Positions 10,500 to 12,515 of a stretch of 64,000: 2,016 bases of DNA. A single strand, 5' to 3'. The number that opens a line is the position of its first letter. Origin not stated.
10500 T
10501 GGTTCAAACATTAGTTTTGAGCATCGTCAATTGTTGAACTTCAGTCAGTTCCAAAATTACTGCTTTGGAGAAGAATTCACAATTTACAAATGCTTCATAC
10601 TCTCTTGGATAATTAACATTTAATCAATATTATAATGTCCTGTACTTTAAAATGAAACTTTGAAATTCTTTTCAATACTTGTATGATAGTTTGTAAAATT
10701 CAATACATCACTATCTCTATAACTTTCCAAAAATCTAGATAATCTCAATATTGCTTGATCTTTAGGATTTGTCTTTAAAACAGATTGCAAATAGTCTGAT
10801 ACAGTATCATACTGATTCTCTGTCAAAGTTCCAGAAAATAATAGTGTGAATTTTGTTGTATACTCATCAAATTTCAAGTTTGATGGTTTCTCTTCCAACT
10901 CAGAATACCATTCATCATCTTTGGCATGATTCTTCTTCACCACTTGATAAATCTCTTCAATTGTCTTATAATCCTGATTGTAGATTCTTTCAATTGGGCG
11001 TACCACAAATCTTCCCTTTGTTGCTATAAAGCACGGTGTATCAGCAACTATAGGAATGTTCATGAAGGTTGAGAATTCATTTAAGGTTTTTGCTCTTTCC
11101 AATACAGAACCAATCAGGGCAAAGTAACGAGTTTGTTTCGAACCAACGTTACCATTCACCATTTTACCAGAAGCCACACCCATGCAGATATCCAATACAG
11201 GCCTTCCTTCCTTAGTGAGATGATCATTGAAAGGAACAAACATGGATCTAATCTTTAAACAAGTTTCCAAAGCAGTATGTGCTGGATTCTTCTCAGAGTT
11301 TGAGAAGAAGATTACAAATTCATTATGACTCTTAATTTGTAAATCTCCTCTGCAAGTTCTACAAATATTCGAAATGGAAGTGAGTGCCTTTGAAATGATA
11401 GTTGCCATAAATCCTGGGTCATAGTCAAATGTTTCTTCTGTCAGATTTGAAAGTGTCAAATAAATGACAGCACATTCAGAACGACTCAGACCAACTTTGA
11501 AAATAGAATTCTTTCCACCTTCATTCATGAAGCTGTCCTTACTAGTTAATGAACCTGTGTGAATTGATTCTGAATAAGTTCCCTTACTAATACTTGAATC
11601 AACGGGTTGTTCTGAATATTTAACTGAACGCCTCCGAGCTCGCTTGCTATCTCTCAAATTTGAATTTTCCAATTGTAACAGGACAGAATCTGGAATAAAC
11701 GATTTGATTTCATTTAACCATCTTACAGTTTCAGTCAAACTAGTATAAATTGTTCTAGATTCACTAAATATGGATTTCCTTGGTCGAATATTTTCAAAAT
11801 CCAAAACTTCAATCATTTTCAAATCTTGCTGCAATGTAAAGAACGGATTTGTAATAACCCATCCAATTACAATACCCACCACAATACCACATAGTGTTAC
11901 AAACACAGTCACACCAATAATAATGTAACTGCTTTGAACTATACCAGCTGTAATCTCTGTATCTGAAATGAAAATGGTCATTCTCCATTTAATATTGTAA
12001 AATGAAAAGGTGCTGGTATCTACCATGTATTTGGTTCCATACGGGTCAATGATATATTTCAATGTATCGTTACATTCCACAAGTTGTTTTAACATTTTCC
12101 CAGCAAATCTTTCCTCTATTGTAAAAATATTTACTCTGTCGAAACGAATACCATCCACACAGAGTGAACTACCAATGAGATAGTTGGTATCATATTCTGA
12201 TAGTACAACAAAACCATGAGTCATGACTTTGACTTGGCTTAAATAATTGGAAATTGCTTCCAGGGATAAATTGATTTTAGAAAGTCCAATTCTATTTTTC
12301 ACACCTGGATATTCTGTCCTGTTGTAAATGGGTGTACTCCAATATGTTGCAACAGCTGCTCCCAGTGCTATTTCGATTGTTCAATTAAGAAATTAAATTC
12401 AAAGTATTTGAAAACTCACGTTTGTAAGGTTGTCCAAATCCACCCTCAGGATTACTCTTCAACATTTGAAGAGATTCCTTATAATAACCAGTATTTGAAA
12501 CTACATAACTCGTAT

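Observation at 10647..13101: Two paralogous ACG-style receptor cyclase-like genes with possibly degenerate catalytic residues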

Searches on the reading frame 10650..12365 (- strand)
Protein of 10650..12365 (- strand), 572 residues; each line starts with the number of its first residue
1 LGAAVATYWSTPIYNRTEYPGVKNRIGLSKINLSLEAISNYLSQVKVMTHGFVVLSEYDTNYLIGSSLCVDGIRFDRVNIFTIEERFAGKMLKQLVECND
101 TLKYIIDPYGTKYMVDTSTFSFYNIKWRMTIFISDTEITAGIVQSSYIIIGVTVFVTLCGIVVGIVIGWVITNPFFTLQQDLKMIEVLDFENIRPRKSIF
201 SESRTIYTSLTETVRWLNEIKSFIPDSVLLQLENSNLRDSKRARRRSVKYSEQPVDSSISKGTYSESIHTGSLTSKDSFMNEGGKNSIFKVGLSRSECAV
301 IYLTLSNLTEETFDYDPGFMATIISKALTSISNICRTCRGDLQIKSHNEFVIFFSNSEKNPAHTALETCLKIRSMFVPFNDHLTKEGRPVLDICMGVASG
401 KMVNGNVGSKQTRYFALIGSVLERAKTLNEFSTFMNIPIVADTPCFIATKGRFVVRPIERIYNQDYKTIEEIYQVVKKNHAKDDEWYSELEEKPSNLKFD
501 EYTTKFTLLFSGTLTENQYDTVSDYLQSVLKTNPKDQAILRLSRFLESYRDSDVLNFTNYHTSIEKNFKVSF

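Call 27: search_protein_representatives(alignment_id=A2)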
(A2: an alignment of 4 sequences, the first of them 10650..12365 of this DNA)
Query: 4 sequences, 601 profile positions. Proteins with E-value up to 0.001 (for the whole library): 8325; up to 1e-10: 1064; up to 1e-30: 105. The best 150 are listed.
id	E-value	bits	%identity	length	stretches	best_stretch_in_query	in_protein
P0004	0.0e+00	1103.1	-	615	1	1-601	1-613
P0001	1.4e-274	928.8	-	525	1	61-583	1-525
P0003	8.2e-228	774.3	-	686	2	12-277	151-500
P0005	6.5e-171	586.4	-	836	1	15-577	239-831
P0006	1.0e-168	579.2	-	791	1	18-579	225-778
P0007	8.9e-148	510.0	-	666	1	13-425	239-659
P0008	2.4e-147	508.6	-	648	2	59-423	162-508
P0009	1.2e-142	493.1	-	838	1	14-576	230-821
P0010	7.7e-138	477.2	-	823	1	12-584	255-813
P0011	4.2e-135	468.2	-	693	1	11-460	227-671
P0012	2.0e-131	456.0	-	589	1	15-576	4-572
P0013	3.3e-125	435.5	-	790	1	12-509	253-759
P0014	8.3e-113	394.5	-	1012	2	10-399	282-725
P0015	2.3e-110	386.5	-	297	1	298-590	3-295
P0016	1.9e-107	376.8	-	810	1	13-579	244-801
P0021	2.4e-90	320.4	-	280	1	303-555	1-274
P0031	3.2e-82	293.5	-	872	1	12-579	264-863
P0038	3.8e-74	266.8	-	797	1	34-579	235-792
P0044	4.0e-64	233.8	-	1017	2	271-579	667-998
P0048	2.4e-62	227.9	-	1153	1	38-565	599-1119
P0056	5.8e-46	173.8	-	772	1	11-550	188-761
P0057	2.4e-45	171.7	-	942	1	231-560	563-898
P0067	7.8e-40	153.5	-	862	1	162-565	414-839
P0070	9.4e-38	146.7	-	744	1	124-553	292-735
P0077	2.2e-36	142.2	-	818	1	223-556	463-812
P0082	5.9e-35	137.4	-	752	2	12-219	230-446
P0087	1.9e-33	132.5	-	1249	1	163-568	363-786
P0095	1.7e-32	129.3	-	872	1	59-558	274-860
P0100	1.1e-31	126.6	-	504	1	163-562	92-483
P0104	3.1e-31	125.1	-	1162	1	138-562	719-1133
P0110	2.4e-30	122.2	-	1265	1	126-567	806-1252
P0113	3.6e-30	121.6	-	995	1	136-539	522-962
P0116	7.4e-30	120.6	-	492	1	119-564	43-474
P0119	2.0e-29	119.2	-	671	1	140-555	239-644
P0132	6.1e-28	114.3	-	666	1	105-557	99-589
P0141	8.0e-27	110.6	-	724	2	299-489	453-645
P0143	2.4e-26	109.0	-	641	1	289-588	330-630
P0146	3.7e-26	108.4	-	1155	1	54-562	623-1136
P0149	1.3e-25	106.6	-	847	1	261-557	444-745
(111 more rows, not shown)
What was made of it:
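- The family is very large (105 representatives at E<=1e-30, call 27) and has its own invariant C-terminal motif.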

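Call 33: list_cluster_members(proteins=[P0005, P0009, P0016, P0031, P0056, P0095, P0087, P0110, P0146, P0048])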
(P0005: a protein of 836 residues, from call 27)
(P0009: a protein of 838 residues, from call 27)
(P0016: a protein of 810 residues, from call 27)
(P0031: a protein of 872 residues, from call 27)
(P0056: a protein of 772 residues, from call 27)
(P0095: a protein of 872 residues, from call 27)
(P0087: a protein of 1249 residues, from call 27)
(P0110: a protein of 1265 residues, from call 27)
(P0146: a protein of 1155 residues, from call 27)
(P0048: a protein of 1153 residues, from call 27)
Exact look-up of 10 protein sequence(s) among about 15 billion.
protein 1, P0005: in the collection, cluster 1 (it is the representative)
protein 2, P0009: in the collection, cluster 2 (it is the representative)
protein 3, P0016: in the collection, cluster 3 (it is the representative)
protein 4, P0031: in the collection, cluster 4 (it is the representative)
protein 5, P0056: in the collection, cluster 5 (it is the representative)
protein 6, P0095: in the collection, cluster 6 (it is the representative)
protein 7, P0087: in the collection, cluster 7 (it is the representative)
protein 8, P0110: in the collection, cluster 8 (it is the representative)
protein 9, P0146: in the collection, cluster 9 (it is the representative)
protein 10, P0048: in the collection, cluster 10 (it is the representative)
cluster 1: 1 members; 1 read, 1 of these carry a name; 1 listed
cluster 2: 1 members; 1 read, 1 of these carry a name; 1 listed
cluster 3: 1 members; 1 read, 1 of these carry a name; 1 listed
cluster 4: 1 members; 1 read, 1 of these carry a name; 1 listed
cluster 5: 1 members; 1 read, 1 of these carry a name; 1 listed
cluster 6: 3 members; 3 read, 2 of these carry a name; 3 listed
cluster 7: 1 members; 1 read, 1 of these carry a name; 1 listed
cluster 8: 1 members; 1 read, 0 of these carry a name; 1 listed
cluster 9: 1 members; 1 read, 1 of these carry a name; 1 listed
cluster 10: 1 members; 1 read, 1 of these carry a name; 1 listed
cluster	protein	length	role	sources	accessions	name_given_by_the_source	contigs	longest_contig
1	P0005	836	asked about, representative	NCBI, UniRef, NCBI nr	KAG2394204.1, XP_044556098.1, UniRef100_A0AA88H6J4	hypothetical protein C9374_003968 [Naegleria lovaniensis] | Guanylate cyclase domain-containing protein n=1 Tax=Naegleria lovaniensis TaxID=51637 ... | uncharacterized protein C9374_003968 [Naegleria lovaniensis]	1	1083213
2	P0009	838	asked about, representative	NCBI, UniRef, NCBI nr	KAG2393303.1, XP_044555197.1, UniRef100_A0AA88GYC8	hypothetical protein C9374_006834 [Naegleria lovaniensis] | Guanylate cyclase domain-containing protein n=1 Tax=Naegleria lovaniensis TaxID=51637 ... | uncharacterized protein C9374_006834 [Naegleria lovaniensis]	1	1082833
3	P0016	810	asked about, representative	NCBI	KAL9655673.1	hypothetical protein ABK040_002333 [Willaertia magna]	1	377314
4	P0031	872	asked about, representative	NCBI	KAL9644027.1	hypothetical protein ABK040_005495 [Willaertia magna]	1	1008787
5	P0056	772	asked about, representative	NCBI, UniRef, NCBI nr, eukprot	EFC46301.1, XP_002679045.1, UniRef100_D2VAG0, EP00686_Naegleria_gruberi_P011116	predicted protein [Naegleria gruberi] | Predicted protein n=1 Tax=Naegleria gruberi TaxID=5762 RepID=D2VAG0_NAEGR | uncharacterized protein NAEGRDRAFT_65846 [Naegleria gruberi]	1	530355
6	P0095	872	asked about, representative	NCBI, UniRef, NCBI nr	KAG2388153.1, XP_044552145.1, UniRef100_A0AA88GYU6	hypothetical protein C9374_001003 [Naegleria lovaniensis] | Guanylate cyclase domain-containing protein n=1 Tax=Naegleria lovaniensis TaxID=51637 ... | uncharacterized protein C9374_001003 [Naegleria lovaniensis]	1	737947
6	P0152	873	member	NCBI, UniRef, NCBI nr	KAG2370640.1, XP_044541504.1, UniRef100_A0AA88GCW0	hypothetical protein C9374_014724 [Naegleria lovaniensis] | Guanylate cyclase domain-containing protein n=1 Tax=Naegleria lovaniensis TaxID=51637 ... | uncharacterized protein C9374_014724 [Naegleria lovaniensis]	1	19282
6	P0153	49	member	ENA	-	-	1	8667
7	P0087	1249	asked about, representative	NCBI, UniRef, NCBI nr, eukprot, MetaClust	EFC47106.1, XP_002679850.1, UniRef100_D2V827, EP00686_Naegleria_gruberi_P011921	predicted protein [Naegleria gruberi] | Predicted protein n=1 Tax=Naegleria gruberi TaxID=5762 RepID=D2V827_NAEGR | uncharacterized protein NAEGRDRAFT_65007 [Naegleria gruberi]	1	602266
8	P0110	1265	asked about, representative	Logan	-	-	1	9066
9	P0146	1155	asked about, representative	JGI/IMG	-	ankyrin repeat protein/class 3 adenylate cyclase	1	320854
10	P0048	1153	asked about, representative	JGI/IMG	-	ankyrin repeat protein/class 3 adenylate cyclase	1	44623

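Call 36: search_solved_structures(query=A3, max_evalue=1, show_alignments=4)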
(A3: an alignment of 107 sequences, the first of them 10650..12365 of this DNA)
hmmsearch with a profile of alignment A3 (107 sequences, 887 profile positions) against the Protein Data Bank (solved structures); distinct sequences matched with E-value up to 1: 101 (the best 60 are shown).
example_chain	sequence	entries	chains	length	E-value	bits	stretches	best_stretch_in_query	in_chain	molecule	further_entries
3r5g_A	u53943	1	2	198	3.5e-18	68.7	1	582-768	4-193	CyaB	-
2w01_A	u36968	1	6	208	3.2e-15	58.9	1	580-719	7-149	ADENYLATE CYCLASE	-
6fht_A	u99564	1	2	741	1.6e-14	56.6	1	579-718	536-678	Bacteriophytochrome,Adenylate cyclase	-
5x4t_A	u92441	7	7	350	4.6e-14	55.1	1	598-764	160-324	Photoactivated adenylyl cyclase | Family 3 adenylate cyclase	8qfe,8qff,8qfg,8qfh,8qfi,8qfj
9f1z_A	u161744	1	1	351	4.7e-14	55.1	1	598-764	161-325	Family 3 adenylate cyclase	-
5x4u_A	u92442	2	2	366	5.2e-14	54.9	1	598-764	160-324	Photoactivated adenylyl cyclase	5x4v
4yus_A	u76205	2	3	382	5.7e-14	54.8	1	598-764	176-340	Family 3 adenylate cyclase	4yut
9f1w_A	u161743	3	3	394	6.1e-14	54.7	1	598-764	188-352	Family 3 adenylate cyclase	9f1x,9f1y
6ao9_A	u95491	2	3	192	1e-13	53.9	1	587-769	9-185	Bacterio-rhodopsin/guanylyl cyclase 1 fusion protein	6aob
5mbg_A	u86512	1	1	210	1.8e-13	53.1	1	598-741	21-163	Beta subunit of photoactivated adenylyl cyclase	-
5mbk_A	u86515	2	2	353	5.3e-13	51.6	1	598-737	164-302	Beta subunit of photoactivated adenylyl cyclase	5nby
5m27_A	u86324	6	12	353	5.3e-13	51.6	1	598-737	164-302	Beta subunit of photoactivated adenylyl cyclase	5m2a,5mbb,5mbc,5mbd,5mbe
5mbj_A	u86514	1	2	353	5.5e-13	51.5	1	598-737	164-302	Beta subunit of photoactivated adenylyl cyclase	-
4cm2_A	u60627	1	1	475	9.3e-13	50.8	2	574-719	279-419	ADENYLATE CYCLASE TYPE 10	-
4oya_A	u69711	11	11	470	1.2e-12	50.4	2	574-719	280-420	Adenylate cyclase type 10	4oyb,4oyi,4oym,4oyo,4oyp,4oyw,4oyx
6mni_A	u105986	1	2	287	1.8e-10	43.2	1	224-438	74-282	Methyl-accepting chemotaxis protein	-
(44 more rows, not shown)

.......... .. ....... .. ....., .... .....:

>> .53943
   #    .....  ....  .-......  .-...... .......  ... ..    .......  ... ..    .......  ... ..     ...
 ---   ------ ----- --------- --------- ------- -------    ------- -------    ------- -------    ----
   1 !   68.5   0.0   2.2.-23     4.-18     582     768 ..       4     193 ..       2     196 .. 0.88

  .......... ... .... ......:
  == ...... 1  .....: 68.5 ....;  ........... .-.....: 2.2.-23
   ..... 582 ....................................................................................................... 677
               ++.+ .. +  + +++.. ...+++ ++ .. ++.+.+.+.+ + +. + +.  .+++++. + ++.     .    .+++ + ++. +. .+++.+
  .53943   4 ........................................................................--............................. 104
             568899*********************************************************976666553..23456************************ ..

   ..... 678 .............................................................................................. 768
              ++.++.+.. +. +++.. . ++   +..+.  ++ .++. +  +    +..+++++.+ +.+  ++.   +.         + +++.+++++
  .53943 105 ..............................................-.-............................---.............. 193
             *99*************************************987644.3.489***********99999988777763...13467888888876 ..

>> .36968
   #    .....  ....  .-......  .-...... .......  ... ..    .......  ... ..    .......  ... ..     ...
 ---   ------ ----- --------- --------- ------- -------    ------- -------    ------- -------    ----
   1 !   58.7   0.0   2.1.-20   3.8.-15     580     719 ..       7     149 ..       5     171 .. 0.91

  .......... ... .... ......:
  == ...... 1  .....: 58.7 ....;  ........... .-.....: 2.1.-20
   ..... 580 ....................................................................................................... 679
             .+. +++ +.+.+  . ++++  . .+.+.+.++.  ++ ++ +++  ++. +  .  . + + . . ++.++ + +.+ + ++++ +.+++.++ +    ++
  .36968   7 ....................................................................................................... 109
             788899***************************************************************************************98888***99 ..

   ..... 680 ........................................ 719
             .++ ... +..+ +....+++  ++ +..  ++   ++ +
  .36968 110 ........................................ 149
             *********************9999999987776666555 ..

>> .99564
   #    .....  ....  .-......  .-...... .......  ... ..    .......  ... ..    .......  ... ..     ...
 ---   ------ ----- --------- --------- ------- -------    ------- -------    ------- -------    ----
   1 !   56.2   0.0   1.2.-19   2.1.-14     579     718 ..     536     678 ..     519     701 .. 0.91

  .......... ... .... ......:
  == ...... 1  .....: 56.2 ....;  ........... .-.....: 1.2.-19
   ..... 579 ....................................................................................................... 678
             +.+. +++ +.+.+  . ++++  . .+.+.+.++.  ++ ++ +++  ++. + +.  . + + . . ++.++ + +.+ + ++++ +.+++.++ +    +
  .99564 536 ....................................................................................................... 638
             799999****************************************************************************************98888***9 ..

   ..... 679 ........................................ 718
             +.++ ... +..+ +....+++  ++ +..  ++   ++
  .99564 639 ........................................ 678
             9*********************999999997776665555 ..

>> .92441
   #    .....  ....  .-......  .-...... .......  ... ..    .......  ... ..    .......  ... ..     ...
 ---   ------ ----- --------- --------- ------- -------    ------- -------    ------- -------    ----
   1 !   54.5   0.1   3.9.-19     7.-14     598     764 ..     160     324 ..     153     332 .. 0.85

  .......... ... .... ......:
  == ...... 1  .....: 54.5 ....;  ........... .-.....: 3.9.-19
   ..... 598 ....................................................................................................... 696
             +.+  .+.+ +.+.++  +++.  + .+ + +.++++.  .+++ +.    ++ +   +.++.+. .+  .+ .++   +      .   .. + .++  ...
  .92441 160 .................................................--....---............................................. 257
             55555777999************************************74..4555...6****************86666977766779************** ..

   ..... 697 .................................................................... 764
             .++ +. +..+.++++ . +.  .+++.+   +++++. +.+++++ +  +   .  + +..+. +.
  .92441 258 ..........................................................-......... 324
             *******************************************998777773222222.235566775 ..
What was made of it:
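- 11934..12897 (-): Gene A ectodomain (aa 69-372, intron included): double-Cache (dCache_1-like) sensor. The family profile hits the dCache ligand-binding domains 6mni (1.8e-10), PctB, Mlp37 and Tlp3 (call 36).
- On dCache_1 extracellular sensor: The profile hits 6mni at 1.8e-10, with PctB, Mlp37 and Tlp3 at 1e-7 to 1e-8 (call 36).
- Checked: The 107-member family profile hits CyaB 3r5g at E=3.5e-18 and Cya2 2w01 at 3.2e-15 (call 36).
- The family profile hits solved class III cyclases at E=3.5e-18 to 1e-10, and dCache ligand-binding domains at 1.8e-10 to 1e-7 (call 36).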

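Call 38: find_homologous_proteins(query=A3, max_evalue=1e-10)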
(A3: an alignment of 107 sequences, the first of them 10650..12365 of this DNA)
Query A3 (107 sequences) (572 aa, profile of the alignment): 16 proteins with E <= 1e-10 among 8000 candidates.
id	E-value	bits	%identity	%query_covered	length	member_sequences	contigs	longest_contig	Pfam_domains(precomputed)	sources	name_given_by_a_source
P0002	6.5e-187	642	43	99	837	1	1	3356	PF00211.26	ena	-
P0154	5.9e-181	622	41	99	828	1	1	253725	PF00211.26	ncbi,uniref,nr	ncbi:hypothetical protein C9374_011670 [Naegleria lovaniensis]|uniref:Guanylate cyclase domain-conta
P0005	5.1e-178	613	39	92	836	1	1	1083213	PF00211.26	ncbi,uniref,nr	ncbi:hypothetical protein C9374_003968 [Naegleria lovaniensis]|uniref:Guanylate cyclase domain-conta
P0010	7.9e-162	559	36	99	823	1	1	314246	-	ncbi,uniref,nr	ncbi:hypothetical protein C9374_010487 [Naegleria lovaniensis]|uniref:Guanylate cyclase domain-conta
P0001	9.4e-134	466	100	92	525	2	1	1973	-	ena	-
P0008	8.7e-127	443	37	92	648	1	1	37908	-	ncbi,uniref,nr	ncbi:hypothetical protein FDP41_011683 [Naegleria fowleri]|uniref:Guanylate cyclase domain-containin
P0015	3.2e-75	272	46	49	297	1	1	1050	-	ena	-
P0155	5.9e-40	156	27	8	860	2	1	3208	PF00672.31,PF08447.19,PF13426.14,PF13188.14,PF17201.11,PF02743.25,PF22673.3,PF08448.17,PF00989.32,PF07228.18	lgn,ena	-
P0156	2.3e-34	137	22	43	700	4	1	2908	PF02743.25,PF00211.26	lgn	-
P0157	3.2e-32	130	19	35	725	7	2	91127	PF05226.17,PF00211.26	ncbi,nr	ncbi:MAG: adenylate/guanylate cyclase domain-containing protein [candidate division KSB1 bacterium]|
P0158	4.3e-27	113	-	-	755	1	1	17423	PF02743.25,PF02518.32,PF00512.32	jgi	jgi:signal transduction histidine kinase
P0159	3.1e-25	107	19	32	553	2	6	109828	PF00672.31,PF00211.26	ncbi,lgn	ncbi:MAG: adenylate/guanylate cyclase domain-containing protein [Spirochaetota bacterium]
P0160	1.2e-18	85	22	35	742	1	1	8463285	PF05226.17,PF00211.26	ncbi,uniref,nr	ncbi:adenylate/guanylate cyclase domain-containing protein [Bradyrhizobium sp. ISRA463]|uniref:CHASE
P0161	8.5e-17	79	21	35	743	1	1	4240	PF05226.17,PF00211.26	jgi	jgi:adenylate cyclase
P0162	2.3e-12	64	-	-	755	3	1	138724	PF05226.17,PF00211.26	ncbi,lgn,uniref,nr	ncbi:CHASE2 domain-containing protein [Massilia rubra]|uniref:Adenylate/guanylate cyclase domain-con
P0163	4.1e-11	60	20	38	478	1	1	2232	PF05230.17,PF00211.26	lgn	-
